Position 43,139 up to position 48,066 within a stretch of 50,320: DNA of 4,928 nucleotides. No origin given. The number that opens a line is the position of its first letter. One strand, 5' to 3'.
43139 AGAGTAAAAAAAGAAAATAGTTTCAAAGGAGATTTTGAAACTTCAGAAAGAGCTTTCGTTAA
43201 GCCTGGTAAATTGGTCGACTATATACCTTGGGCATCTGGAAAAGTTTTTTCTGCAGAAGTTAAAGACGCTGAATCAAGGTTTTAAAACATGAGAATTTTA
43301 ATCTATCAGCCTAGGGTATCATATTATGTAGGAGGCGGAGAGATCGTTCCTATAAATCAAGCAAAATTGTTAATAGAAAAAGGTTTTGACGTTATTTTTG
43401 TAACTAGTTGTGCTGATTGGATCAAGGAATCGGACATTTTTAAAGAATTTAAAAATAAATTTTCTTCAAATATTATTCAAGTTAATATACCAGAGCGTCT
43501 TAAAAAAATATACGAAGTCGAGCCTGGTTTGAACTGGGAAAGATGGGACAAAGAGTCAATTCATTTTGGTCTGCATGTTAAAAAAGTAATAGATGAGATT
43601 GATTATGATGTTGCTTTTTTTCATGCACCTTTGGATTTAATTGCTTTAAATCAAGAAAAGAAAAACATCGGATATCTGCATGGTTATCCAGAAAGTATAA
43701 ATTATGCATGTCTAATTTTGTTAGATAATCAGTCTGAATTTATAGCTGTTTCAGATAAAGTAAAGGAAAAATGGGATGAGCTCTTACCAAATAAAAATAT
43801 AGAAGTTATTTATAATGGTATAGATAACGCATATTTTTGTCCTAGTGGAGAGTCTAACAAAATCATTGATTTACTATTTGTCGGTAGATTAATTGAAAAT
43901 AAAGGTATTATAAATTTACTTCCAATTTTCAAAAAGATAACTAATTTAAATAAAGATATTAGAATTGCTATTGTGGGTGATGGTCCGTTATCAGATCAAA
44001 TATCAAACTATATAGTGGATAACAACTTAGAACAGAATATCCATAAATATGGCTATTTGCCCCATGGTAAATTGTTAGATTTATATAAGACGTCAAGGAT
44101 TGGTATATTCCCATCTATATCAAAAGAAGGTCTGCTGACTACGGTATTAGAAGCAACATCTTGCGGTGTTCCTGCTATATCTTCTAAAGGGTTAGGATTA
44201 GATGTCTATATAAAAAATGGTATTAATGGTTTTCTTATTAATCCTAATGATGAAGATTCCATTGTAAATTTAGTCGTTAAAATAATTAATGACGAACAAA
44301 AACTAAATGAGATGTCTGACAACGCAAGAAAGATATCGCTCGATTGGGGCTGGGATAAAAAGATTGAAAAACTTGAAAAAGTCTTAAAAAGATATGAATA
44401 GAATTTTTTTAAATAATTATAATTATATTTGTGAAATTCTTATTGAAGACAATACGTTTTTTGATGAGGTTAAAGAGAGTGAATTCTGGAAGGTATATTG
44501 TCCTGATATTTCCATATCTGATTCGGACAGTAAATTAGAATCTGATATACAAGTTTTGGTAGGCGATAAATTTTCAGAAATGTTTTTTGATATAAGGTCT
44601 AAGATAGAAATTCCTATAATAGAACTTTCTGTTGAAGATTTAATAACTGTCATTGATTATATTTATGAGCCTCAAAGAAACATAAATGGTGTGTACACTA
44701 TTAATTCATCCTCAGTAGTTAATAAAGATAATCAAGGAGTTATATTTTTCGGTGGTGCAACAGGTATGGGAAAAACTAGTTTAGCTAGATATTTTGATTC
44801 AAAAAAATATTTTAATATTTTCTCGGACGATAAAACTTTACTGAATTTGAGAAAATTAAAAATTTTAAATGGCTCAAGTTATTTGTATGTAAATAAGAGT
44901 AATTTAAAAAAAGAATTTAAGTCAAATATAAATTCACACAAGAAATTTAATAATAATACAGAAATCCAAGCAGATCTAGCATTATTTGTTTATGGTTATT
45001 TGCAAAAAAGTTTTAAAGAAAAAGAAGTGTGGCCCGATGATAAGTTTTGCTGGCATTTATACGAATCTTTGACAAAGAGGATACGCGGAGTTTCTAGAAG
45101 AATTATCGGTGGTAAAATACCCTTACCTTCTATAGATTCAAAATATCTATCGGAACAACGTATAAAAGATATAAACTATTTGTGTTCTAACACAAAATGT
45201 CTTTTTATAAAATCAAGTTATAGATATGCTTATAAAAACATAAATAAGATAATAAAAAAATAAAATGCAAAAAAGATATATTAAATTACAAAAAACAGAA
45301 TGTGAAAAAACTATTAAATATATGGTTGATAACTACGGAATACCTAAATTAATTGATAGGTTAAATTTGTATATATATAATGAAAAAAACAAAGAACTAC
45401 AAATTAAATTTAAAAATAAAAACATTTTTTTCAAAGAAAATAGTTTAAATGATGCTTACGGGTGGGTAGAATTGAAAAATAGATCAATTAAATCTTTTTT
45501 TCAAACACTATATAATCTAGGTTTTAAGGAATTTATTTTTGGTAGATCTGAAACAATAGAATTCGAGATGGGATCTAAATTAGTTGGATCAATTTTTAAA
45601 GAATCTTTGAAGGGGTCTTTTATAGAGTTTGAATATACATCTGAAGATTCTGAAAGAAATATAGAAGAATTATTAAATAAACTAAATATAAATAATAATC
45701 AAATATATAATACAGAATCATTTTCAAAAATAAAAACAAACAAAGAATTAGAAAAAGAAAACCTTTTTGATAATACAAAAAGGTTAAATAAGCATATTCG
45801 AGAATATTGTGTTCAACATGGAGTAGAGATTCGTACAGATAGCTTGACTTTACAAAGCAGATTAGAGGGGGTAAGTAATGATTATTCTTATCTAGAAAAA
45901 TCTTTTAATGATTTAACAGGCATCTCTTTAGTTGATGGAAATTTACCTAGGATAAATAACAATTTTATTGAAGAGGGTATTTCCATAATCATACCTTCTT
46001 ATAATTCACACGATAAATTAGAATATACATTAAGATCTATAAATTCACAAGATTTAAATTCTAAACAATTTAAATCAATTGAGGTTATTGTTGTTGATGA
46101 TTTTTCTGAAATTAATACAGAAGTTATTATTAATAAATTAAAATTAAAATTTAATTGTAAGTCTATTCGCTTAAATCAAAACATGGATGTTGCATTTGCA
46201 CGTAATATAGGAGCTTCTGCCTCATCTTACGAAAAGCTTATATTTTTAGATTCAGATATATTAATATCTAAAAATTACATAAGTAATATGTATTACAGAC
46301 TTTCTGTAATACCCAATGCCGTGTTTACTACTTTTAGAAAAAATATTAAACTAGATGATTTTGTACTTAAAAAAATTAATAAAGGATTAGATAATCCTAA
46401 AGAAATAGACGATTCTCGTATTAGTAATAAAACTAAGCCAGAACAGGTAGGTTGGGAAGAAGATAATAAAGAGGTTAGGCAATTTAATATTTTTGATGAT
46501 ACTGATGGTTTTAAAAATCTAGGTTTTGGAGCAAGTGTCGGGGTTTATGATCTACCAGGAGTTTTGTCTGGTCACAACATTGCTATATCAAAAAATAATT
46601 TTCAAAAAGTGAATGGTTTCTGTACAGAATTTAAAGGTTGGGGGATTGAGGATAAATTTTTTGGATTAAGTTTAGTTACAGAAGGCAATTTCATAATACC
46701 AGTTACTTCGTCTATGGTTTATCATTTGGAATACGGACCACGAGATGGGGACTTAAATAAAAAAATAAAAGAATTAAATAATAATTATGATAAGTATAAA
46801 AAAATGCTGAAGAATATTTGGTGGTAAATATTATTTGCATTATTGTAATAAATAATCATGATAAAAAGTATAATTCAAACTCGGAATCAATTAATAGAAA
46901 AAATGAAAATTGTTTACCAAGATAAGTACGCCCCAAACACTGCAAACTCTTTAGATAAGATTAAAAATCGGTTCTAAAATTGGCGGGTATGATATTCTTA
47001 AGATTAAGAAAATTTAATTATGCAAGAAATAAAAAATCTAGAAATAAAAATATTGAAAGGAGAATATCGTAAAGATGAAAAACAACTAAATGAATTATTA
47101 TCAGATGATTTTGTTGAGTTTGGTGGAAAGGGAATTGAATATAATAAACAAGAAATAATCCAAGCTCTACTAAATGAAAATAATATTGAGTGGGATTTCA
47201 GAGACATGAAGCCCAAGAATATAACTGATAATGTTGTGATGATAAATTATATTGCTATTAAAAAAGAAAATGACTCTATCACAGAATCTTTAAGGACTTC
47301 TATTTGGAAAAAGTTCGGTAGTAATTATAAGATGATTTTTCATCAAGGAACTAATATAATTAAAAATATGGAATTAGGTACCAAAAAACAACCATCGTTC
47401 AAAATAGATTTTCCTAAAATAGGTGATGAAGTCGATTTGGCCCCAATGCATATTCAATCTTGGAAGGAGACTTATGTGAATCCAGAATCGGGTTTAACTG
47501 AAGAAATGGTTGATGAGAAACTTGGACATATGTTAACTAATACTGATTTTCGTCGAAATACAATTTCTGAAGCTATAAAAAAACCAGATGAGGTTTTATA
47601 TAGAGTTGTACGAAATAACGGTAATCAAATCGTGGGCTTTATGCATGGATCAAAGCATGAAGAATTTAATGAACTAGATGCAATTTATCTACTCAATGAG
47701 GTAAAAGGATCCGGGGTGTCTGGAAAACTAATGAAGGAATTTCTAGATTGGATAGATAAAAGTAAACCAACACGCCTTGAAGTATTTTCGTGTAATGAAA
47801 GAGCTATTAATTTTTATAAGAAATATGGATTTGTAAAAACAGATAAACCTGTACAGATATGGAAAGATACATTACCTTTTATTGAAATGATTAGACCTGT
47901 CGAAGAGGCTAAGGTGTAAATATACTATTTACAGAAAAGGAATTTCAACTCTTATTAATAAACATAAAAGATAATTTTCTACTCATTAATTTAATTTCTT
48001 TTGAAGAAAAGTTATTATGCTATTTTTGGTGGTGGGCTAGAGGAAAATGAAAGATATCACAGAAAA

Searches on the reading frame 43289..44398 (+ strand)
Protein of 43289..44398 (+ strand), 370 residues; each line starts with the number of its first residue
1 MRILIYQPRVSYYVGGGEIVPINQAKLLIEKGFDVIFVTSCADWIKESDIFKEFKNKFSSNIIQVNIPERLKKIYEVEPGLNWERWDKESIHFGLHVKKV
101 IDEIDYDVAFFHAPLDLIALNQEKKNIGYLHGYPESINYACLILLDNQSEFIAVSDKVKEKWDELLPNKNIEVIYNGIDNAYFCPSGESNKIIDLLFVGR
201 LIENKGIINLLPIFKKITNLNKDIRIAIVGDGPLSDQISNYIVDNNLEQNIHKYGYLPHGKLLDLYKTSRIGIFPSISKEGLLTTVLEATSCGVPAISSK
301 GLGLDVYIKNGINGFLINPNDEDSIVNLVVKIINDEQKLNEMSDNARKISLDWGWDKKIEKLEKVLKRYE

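Call 73: search_protein_families(library=ncbifam, proteins=[window:43289-44398:+], max_evalue=0.001)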
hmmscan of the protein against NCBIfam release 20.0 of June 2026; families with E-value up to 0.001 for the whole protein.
window:43289-44398:+ (370 aa): 31 families (the best 25 are shown)
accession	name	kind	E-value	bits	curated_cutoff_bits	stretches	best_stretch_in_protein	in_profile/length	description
TIGR03999.1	thiol_BshA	equivalog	1.4e-22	80.2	273.7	1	147-366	144-370/375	N-acetyl-alpha-D-glucosaminyl L-malate synthase BshA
NF047880.1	glyco_SdgA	exception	9.5e-22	77.2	800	1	158-366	283-487/488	serine-aspartate repeat adhesin O-glycosyltransferase SdgA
NF007396.0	PRK09922.1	equivalog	5.4e-21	74.9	385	1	1-341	3-332/361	lipopolysaccharide 1,6-galactosyltransferase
TIGR03088.1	stp2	hypoth_equivalog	9.9e-20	70.9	409.05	1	149-366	138-370/374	TIGR03088 family PEP-CTERM/XrtA system glycosyltransferase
NF012028.0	PRK15484.1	subfamily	1.7e-19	70.2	618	1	144-368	136-377/380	lipopolysaccharide N-acetylglucosaminyltransferase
NF041876.1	EPS_EpsE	equivalog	3.2e-18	66.2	400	1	156-348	174-374/389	exopolysaccharide biosynthesis GT4 family glycosyltransferase EpsE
TIGR04157.1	glyco_rSAM_CFB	subfamily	3.7e-18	65.7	400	1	190-349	227-388/406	TIGR04157 family glycosyltransferase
NF047684.1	TeichurnBiosyTuaC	equivalog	5.2e-16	58.5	550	1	195-364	222-384/391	teichuronic acid biosynthesis protein TuaC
NF047881.1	glyco_SdgB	exception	7.8e-16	57.8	800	1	146-366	281-493/496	serine-aspartate repeat adhesin O-glycosyltransferase SdgB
NF041010.1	glycosy_Agl16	equivalog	7.4e-15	54.7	575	1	146-364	132-346/352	glycosylation protein Agl16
TIGR02149.1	glgA_Coryne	subfamily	7.9e-15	54.9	302.4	1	150-361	147-382/391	glycogen synthase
NF046085.1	XrtY_assoc_Gly1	equivalog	3.8e-14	52.3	400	1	147-350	160-365/387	XrtY-associated glycosyltransferase XYAG1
NF050056.1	ProtGlycPglH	equivalog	1.4e-13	50.7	600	1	186-357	173-341/354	GalNAc-alpha-(1->4)-GalNAc-alpha-(1->3)-diNAcBac-PP-undecaprenol alpha-1,4-N-acetyl-D-galactosaminyltransferase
TIGR03449.1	mycothiol_MshA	equivalog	1.4e-13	50.6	462.5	1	189-366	217-400/406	D-inositol-3-phosphate glycosyltransferase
TIGR04063.1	stp3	hypoth_equivalog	4.9e-13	48.7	442.05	1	195-366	216-392/397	TIGR04063 family PEP-CTERM/XrtA system glycosyltransferase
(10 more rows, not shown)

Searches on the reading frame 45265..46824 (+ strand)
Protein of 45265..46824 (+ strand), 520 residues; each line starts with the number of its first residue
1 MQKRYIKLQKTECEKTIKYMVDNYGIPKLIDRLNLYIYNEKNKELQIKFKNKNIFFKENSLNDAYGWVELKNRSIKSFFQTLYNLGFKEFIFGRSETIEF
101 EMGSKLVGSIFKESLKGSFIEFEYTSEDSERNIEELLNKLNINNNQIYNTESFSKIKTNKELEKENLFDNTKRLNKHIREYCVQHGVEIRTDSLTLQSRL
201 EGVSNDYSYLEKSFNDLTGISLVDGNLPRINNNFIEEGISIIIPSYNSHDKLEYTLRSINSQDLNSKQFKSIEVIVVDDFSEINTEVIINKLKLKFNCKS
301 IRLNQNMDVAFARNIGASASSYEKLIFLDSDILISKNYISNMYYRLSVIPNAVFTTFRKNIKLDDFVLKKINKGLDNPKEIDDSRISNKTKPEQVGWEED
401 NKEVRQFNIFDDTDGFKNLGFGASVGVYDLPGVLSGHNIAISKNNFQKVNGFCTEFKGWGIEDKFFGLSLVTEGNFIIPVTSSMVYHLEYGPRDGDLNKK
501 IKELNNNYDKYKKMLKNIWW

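Call 73: search_protein_families(library=ncbifam, proteins=[window:45265-46824:+], max_evalue=0.001)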
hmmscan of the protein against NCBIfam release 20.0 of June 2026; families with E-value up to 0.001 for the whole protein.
window:45265-46824:+ (520 aa): 11 families
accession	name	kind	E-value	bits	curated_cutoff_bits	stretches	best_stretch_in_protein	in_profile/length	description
NF041875.1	EPS_EpsD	equivalog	9.5e-15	54.8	370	1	239-341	1-99/325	exopolysaccharide biosynthesis glycosyltransferase EpsD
TIGR03937.1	PgaC_IcaA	equivalog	6.7e-13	48.4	422.3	1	237-350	45-154/407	poly-beta-1,6-N-acetyl-D-glucosamine synthase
TIGR03965.1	mycofact_glyco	equivalog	2.2e-12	46.6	280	1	237-344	74-177/467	mycofactocin biosynthesis glycosyltransferase MftF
NF047683.1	TeichurnBiosyTuaG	equivalog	4.5e-12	46.2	400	1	237-339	6-104/252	teichuronic acid biosynthesis protein TuaG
NF007482.0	PRK10073.1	equivalog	3.7e-10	39.3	423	1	238-337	7-101/334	glycosyltransferase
NF038302.1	EPS_HpsE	equivalog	6e-09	35.3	300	1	239-344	3-109/307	hormogonium polysaccharide biosynthesis glycosyltransferase HpsE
TIGR04283.1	glyco_like_mftF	equivalog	9.5e-09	35.2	182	1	239-371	1-121/221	TIGR04283 family arsenosugar biosynthesis glycosyltransferase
NF038299.1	EPS_HpsN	equivalog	2.1e-08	33.5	425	1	239-341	3-101/317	hormogonium polysaccharide biosynthesis glycosyltransferase HpsN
TIGR03111.1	glyc2_xrt_Gpos1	hypoth_equivalog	5e-07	28.9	363.95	1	238-347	50-157/439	TIGR03111 family XrtG-associated glycosyltransferase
NF050819.1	PolSacchBiosHfsG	equivalog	4.5e-06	26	500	1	263-341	31-111/302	polysaccharide biosynthesis protein HfsG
NF050050.1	ProtGlycPglI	equivalog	1.3e-05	24.7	500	1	239-343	4-105/306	GalNAc(5)-diNAcBac-PP-undecaprenol beta-1,3-glucosyltransferase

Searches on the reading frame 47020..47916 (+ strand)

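Call 73: search_protein_families(library=ncbifam, proteins=[window:47020-47916:+], max_evalue=0.001)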
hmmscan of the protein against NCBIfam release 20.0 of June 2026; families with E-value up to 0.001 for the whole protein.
window:47020-47916:+ (299 aa): 5 families
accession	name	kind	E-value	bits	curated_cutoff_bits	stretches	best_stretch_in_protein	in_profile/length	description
TIGR01575.1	rimI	equivalog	3.3e-09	37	86.4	1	193-275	33-116/132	ribosomal protein S18-alanine N-acetyltransferase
NF000359.1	sat3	exception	1.8e-07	31.4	360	1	172-272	52-153/180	streptothricin N-acetyltransferase Sat3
NF007807.0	PRK10514.1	equivalog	1.4e-05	25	134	1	181-276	38-127/147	acetyltransferase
NF053587.1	SpmdActasePaiA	equivalog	1.5e-05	24.8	250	1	214-275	88-151/172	spermidine/spermine N(1)-acetyltransferase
NF007853.0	PRK10562.1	equivalog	3.8e-05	23.9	125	1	200-279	55-128/146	N-acetyltransferase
